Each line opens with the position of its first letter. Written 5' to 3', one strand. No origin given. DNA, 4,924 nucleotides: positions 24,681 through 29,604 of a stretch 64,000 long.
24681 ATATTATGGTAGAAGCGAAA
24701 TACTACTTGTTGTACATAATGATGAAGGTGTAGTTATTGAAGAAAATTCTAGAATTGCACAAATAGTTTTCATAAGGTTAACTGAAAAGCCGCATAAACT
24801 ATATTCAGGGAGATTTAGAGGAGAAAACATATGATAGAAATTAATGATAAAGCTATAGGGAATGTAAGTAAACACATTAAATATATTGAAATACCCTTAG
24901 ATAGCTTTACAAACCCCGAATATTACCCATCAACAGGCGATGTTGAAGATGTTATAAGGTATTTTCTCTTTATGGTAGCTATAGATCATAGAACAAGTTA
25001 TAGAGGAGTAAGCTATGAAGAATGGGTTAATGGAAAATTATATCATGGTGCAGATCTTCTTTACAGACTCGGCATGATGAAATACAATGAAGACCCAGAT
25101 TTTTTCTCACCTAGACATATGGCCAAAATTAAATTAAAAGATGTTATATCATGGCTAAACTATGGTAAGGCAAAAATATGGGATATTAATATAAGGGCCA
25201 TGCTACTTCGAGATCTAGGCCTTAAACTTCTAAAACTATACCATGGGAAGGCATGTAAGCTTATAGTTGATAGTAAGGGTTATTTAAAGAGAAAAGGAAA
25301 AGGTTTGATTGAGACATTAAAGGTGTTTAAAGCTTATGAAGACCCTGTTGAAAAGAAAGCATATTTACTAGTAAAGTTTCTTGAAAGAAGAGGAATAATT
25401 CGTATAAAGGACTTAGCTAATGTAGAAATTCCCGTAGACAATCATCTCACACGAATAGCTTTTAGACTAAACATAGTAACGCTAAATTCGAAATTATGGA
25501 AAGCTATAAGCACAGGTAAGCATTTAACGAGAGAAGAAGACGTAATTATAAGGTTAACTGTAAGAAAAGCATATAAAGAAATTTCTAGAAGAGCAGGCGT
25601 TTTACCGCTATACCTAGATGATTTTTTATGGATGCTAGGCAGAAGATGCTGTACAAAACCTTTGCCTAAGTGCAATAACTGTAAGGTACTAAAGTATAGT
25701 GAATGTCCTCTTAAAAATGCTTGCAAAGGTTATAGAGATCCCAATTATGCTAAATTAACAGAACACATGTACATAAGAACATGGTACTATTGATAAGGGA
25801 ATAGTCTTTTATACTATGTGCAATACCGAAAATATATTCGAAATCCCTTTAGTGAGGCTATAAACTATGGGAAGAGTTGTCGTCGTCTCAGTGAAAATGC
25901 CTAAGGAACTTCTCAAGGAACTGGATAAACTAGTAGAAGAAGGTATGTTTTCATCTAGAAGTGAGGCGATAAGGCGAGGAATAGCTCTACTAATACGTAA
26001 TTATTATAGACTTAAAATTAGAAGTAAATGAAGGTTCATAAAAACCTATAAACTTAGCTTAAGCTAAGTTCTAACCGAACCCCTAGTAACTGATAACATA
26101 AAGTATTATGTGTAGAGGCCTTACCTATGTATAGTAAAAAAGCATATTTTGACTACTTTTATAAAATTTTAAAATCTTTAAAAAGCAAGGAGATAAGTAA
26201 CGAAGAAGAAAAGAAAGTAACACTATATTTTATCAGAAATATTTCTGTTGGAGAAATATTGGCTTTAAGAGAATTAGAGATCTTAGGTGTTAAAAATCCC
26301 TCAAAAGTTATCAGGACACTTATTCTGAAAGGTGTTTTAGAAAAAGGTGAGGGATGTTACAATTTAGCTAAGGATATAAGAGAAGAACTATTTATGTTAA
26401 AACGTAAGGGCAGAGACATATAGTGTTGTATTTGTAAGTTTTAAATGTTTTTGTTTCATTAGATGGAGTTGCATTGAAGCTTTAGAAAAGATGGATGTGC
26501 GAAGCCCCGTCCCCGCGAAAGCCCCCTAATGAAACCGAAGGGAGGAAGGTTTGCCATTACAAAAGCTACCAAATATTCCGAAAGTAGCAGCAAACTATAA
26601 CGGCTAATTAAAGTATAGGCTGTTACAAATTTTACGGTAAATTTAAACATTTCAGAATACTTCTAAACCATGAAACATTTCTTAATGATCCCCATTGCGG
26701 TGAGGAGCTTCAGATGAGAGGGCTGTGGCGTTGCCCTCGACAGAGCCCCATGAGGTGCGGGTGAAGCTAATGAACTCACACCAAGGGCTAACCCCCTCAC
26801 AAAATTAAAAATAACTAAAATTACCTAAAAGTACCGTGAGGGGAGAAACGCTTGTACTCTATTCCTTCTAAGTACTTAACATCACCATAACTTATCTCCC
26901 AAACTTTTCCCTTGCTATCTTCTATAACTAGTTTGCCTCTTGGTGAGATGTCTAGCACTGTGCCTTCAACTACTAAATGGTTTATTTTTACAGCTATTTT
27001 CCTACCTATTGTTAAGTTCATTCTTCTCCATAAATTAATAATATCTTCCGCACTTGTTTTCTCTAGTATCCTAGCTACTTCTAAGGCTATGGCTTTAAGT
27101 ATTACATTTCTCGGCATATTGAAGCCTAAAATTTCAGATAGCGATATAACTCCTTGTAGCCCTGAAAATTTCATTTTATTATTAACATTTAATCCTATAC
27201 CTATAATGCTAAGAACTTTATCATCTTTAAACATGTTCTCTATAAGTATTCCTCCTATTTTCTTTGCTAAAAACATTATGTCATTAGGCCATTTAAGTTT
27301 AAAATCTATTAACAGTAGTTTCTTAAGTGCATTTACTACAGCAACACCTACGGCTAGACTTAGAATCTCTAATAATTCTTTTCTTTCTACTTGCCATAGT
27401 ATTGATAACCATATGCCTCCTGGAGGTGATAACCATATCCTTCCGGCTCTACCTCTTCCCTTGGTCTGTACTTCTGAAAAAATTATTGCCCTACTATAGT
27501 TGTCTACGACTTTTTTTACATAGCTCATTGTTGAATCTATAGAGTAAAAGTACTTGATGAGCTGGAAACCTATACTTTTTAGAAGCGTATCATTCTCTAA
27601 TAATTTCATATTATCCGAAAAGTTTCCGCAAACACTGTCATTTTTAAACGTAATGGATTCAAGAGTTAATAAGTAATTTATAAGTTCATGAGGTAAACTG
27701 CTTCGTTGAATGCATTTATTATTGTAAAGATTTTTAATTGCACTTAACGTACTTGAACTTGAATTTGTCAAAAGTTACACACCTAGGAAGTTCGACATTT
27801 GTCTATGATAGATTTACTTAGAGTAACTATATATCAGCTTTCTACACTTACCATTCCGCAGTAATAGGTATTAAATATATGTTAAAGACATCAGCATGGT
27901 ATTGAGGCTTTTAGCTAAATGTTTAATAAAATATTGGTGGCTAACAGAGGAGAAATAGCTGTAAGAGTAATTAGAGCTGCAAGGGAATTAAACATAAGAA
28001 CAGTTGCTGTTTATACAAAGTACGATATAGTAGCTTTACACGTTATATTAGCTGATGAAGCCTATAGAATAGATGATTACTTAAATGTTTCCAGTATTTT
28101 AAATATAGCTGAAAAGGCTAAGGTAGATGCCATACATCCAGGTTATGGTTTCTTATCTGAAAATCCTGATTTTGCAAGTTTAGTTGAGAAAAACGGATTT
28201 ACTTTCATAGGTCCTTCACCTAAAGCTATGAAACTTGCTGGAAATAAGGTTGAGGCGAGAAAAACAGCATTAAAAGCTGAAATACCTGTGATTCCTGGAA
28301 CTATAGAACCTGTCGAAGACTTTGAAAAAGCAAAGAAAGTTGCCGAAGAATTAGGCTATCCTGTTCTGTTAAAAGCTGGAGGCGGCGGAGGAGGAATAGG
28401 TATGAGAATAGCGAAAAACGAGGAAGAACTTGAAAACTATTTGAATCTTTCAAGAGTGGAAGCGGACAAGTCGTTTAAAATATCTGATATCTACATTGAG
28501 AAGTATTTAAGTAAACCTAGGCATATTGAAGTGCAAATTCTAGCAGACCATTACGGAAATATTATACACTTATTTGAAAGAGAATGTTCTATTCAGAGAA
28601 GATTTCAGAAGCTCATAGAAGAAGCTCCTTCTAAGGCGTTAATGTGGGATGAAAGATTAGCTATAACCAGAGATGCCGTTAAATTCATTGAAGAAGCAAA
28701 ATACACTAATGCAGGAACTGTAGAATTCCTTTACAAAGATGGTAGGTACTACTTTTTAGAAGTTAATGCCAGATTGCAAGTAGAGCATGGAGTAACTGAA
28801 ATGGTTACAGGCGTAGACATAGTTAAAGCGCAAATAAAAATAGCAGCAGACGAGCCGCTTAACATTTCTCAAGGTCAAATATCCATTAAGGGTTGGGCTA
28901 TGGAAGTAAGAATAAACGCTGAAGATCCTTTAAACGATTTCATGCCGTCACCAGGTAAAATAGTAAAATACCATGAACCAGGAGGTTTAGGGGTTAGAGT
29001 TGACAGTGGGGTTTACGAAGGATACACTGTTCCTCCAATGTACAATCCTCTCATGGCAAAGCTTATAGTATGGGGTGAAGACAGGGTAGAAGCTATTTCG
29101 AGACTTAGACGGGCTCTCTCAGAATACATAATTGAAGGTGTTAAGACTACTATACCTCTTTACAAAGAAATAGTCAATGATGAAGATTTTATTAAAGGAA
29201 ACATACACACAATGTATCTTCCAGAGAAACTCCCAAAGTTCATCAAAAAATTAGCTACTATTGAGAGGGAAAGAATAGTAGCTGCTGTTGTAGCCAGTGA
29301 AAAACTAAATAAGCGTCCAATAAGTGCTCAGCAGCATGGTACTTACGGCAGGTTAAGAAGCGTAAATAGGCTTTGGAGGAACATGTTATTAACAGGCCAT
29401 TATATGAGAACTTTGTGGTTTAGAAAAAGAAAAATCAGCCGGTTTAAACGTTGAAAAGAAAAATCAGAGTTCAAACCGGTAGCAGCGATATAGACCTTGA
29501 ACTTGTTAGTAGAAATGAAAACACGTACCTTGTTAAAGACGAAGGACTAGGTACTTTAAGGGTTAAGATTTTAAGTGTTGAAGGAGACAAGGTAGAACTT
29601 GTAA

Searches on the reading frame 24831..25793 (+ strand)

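Call 53: search_protein_families(library=pfam, proteins=[window:24831-25793:+], max_evalue=0.00001)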
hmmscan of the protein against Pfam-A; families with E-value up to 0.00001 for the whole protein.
window:24831-25793:+ (320 aa): 2 families
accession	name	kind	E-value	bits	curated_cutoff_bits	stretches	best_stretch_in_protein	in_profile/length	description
PF09171.15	AGOG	-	4e-06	26.8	26.1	1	196-282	166-242/248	N-glycosylase/DNA lyase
PF10343.14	Q_salvage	-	5.3e-06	26.6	25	0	84-249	56-234/285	Queuosine salvage protein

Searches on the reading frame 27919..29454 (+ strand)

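Call 53: search_protein_families(library=pfam, proteins=[window:27919-29454:+], max_evalue=0.00001)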
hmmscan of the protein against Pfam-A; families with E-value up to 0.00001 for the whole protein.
window:27919-29454:+ (511 aa): 4 families
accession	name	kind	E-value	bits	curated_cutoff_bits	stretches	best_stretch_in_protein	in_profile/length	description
PF02786.22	CPSase_L_D2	-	6.3e-74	248.5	19.8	1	110-315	2-209/211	Carbamoyl-phosphate synthase L chain, ATP binding domain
PF00289.28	Biotin_carb_N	-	1.7e-41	141.5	25.5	1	1-104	1-110/110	Biotin carboxylase, N-terminal domain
PF02785.25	Biotin_carb_C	-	1.8e-41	141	32.4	1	329-435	1-107/108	Biotin carboxylase C-terminal domain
PF07478.18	Dala_Dala_lig_C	-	4.4e-08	33.3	24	1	136-283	26-173/204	D-ala D-ala ligase C-terminus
